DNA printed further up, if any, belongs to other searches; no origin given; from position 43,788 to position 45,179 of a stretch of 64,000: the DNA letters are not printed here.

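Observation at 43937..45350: Abrupt AT-rich (about 45-48% GC) 1.4-kb insert starting at the MTase stop codon and encoding a 5-TM membrane protein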

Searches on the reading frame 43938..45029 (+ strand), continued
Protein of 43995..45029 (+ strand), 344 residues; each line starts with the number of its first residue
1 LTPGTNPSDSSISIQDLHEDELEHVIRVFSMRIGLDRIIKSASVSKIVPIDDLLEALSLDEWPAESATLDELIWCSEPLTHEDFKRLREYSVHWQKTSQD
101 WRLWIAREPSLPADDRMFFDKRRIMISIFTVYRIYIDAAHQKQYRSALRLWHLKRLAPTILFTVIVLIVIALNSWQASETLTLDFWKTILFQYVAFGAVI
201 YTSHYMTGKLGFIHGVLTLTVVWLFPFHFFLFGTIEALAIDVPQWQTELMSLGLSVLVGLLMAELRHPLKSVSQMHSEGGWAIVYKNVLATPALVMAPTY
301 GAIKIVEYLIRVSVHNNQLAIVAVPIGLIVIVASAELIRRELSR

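Call 58: fold_search(model_id=the predicted structure, library=viral)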
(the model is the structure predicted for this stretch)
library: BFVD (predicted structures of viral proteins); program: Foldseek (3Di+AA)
matches with E <= 10: 187; with E <= 0.001: 0
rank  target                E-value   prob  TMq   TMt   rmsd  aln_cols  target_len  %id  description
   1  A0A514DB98            2.4e-01  0.15  0.15  0.07  16.7       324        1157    9  SF3 helicase domain-containing protein [Picornavirales sp.]
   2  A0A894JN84            3.8e-01  0.11  0.11  0.11  20.6       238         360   13  (no name in the UniProt tables at hand)
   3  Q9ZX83                5.6e-01  0.57  0.19  0.25  10.3       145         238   17  Gp25 [Streptomyces phage phiC31]
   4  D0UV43                5.6e-01  0.06  0.10  0.05  32.2       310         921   11  Putative serine protease [Human astrovirus-6]
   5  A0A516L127            8.9e-01  0.33  0.21  0.15  14.2       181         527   10  (no name in the UniProt tables at hand)
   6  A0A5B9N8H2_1          9.8e-01  0.11  0.15  0.06  36.5       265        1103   11  (no name in the UniProt tables at hand)
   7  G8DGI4                1.1e+00  0.10  0.12  0.15  21.4       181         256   13  (no name in the UniProt tables at hand)
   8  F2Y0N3                1.1e+00  0.28  0.22  0.29  11.5       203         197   12  (no name in the UniProt tables at hand)
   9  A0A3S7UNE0            1.3e+00  0.03  0.09  0.06  30.5       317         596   12  Putative serine protease (Fragment) [Mamastrovirus 1]
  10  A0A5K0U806            1.5e+00  0.11  0.16  0.21  20.0       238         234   11  Uncharacterized protein [Yasminevirus sp. GU-2018]
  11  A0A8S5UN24            1.5e+00  0.06  0.11  0.11  23.8       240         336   10  NTP-PPase-like protein [Siphoviridae sp. ctzr51]
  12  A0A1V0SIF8            1.7e+00  0.08  0.14  0.10  28.3       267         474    9  Uncharacterized protein [Klosneuvirus KNV1]
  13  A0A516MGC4            1.8e+00  0.15  0.16  0.08  24.2       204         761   12  (no name in the UniProt tables at hand)
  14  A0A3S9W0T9            1.9e+00  0.20  0.24  0.23  27.4       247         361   14  Uncharacterized protein [Hypsignathus monstrosus tombus-like virus 1]
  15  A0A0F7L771            1.9e+00  0.16  0.20  0.14  11.6       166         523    8  Phage head morphogenesis domain-containing protein [uncultured marine virus]
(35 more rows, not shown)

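Call 63: find_encoding_contigs(protein=P0129, flank=8000, max_places=2)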
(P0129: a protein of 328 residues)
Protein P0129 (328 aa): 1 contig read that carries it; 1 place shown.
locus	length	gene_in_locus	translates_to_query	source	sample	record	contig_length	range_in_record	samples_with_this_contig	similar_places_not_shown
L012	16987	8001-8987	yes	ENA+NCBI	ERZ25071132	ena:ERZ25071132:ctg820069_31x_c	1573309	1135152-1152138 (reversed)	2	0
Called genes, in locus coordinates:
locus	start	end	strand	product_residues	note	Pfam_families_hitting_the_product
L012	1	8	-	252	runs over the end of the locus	PF00561:Abhydrolase_1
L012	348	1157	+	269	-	PF00561:Abhydrolase_1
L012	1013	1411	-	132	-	PF05598:DUF772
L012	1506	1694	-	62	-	-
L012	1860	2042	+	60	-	-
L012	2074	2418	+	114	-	PF01609:DDE_Tnp_1, PF13751:DDE_Tnp_1_6 (weak)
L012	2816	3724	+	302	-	PF00027:cNMP_binding, PF10137:CAP12-PCTIR_TIR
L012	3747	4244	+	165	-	-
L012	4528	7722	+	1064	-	PF02384:N6_Mtase (faint), PF20473:MmeI_Mtase, PF07669:Eco57I, PF12950:TaqI_C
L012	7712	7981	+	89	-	PF05016:ParE_toxin (weak)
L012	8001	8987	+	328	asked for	-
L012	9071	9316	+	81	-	PF01954:AF2212-like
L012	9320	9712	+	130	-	PF01850:PIN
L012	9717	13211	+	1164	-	PF13091:PLDc_2, PF00271:Helicase_C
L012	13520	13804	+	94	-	PF13683:rve_3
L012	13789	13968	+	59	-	-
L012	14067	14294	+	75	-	PF03235:GmrSD_N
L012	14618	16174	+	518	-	PF03235:GmrSD_N (faint), PF07510:GmrSD_C, PF18899:DUF5655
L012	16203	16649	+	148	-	-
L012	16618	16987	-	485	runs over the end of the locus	PF13384:HTH_23 (faint), PF13518:HTH_28 (faint), PF13551:HTH_29 (weak)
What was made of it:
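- In L012 it lies downstream of a different, MmeI-type RM gene, inside a TIR/PLD-helicase/GmrSD/PIN defence island (call 63). Divergent alleles recur behind two different Type IIG families, and one member sits in a dense defence island (call 63).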

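Call 64: find_encoding_contigs(protein=P0136, flank=8000, max_places=2)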
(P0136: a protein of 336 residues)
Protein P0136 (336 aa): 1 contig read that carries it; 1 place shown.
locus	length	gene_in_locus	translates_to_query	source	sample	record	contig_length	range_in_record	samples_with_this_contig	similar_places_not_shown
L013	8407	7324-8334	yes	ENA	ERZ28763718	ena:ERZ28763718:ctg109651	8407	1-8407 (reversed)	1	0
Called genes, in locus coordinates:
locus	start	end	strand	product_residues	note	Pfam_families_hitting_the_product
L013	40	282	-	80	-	-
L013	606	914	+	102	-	-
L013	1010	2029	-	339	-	-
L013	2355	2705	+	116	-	-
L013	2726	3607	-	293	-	-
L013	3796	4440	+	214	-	-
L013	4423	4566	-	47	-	-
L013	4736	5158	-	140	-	-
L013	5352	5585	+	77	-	-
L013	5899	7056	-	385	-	PF18928:DUF5677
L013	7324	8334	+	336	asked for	-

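Call 65: search_protein_families(library=pfam, alignment_id=A3, max_evalue=1)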
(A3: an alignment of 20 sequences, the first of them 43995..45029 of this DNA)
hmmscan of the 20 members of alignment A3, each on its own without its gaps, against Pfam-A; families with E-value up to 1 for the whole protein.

A. member 1, window:43995-45029:+ (344 aa): 1 family
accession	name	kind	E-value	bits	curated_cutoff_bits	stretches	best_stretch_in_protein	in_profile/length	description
PF18867.6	HEPN-like_int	-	0.2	12.1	25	1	284-322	37-75/151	HEPN-like integron domain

B. families by the number of members that match (of 20 scanned): 12 families
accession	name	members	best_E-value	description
PF01757.29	Acyl_transf_3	2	0.0022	Acyltransferase domain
PF15128.11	T_cell_tran_alt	1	0.0017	T-cell leukemia translocation-altered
PF04178.18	Got1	1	0.051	Got1/Sft2-like family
PF01545.26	Cation_efflux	1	0.064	Cation efflux family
PF15612.11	WHIM1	1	0.12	WSTF, HB1, Itc1p, MBD9 motif 1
PF01694.28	Rhomboid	1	0.13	Rhomboid domain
PF16927.11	HisKA_7TM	1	0.14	N-terminal 7TM region of histidine kinase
PF18867.6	HEPN-like_int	1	0.2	HEPN-like integron domain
PF14093.11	DUF4271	1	0.2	Domain of unknown function (DUF4271)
PF21803.3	Nab2-zf4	1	0.23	Nab2-type CCCH zinc finger 4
PF10040.14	CRISPR_Cas6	1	0.24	CRISPR-associated endoribonuclease Cas6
PF19529.4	DUF6057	1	0.49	Family of unknown function (DUF6057)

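Call 66: search_protein_families(library=padloc, alignment_id=A3, max_evalue=1)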
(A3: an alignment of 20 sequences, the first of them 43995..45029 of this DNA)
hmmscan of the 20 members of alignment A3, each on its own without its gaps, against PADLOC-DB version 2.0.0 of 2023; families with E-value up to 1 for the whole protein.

A. member 1, window:43995-45029:+ (344 aa): 0 families

B. families by the number of members that match (of 20 scanned): 1 family
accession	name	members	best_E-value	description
PDLC03810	RTasSLATT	1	0.1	DRT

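Call 67: search_protein_families(library=phrogs, alignment_id=A3, max_evalue=1)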
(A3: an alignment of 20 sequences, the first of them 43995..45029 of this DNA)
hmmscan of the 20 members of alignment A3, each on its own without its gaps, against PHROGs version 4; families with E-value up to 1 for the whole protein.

A. member 1, window:43995-45029:+ (344 aa): 0 families

B. families by the number of members that match (of 20 scanned): 20 families
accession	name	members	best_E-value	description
phrog_22774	-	1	0.00088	-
phrog_7174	-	1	0.011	-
phrog_30277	-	1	0.02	-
phrog_658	-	1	0.047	-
phrog_22387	-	1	0.061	-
phrog_2392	-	1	0.081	ABC transporter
phrog_28501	-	1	0.085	-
phrog_17522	-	1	0.096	-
phrog_31276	-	1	0.1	-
phrog_1636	-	1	0.2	-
phrog_34488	-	1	0.23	-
phrog_16446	-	1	0.25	-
phrog_16004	-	1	0.3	-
phrog_33027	-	1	0.3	-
phrog_10712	-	1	0.38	-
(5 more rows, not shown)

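Call 68: search_solved_structures(query=A3, max_evalue=10)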
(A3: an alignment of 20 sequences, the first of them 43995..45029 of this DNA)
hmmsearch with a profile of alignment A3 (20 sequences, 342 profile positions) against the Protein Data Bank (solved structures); distinct sequences matched with E-value up to 10: 3.
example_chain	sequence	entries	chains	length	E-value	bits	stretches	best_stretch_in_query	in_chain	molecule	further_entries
9wcx_G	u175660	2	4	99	0.84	12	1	156-208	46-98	Prokaryotic respiratory supercomplex associate factor 1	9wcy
1qas_A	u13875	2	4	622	2.1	10.7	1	8-58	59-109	PHOSPHOLIPASE C DELTA-1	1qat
1djg_A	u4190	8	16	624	2.2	10.7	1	8-58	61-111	PHOSPHOINOSITIDE-SPECIFIC PHOSPHOLIPASE C, ISOZYME DELTA1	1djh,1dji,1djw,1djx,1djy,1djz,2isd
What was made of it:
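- Tried and rejected: A PDB sequence-profile search gave nothing (call 68).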

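Call 74: list_cluster_members(proteins=[P0001, P0004, P0126, P0129])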
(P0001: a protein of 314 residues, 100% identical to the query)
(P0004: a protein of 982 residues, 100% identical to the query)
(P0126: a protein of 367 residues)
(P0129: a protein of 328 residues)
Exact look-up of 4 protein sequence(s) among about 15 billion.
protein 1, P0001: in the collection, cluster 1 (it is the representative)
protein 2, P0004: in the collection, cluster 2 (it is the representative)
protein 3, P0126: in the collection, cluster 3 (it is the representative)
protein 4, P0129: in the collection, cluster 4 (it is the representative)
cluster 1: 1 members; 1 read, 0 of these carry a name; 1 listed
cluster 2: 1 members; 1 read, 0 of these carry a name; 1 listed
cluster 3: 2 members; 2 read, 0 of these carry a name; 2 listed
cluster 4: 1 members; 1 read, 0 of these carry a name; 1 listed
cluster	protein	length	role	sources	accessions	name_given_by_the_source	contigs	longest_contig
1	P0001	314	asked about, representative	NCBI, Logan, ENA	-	-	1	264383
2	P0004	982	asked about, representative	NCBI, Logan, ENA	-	-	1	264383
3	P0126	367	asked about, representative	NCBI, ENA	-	-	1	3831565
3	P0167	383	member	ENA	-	-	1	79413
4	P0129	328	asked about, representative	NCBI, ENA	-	-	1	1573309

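Call 86: find_related_loci(query=A6, collection=metagenome_contigs, flank=6000)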
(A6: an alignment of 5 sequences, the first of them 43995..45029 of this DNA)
Query A6 (344 aa) in metagenome_contigs; peptide patterns used: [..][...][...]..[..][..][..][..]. (x = any residue, [..] = any of these).
40 stretches matched a pattern, but none encodes a relative of the query by tblastn (E <= 1e-3).

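Call 87: find_related_loci(query=A1, collection=metagenome_contigs, flank=6000)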
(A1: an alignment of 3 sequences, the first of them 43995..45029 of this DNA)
Query A1 (344 aa) in metagenome_contigs; peptide patterns used: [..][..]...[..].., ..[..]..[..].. (x = any residue, [..] = any of these).
178 stretches matched a pattern, but none encodes a relative of the query by tblastn (E <= 1e-3).

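Call 88: find_related_loci(query=A6, collection=viral_contigs, flank=6000)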
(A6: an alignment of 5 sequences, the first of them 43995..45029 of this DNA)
Query A6 (344 aa) in viral_contigs; peptide patterns used: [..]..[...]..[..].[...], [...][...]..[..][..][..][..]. (x = any residue, [..] = any of these).
84 stretches matched a pattern, but none encodes a relative of the query by tblastn (E <= 1e-3).

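Call 89: find_related_loci(query=A1, collection=viral_contigs, flank=6000)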
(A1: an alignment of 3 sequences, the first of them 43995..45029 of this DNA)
Query A1 (344 aa) in viral_contigs; peptide patterns used: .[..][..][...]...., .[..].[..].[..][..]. (x = any residue, [..] = any of these).
69 stretches matched a pattern, but none encodes a relative of the query by tblastn (E <= 1e-3).

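Call 90: search_dna_similar(query=window:43995-45029:+, collection=phages, mode=protein, max_evalue=0.01)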
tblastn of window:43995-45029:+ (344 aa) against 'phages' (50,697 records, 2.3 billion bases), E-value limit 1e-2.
No match.

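Call 91: search_dna_similar(query=window:43995-45029:+, collection=plasmids, mode=protein, max_evalue=0.01)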
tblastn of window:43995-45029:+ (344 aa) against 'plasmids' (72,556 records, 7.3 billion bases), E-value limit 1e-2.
No match.
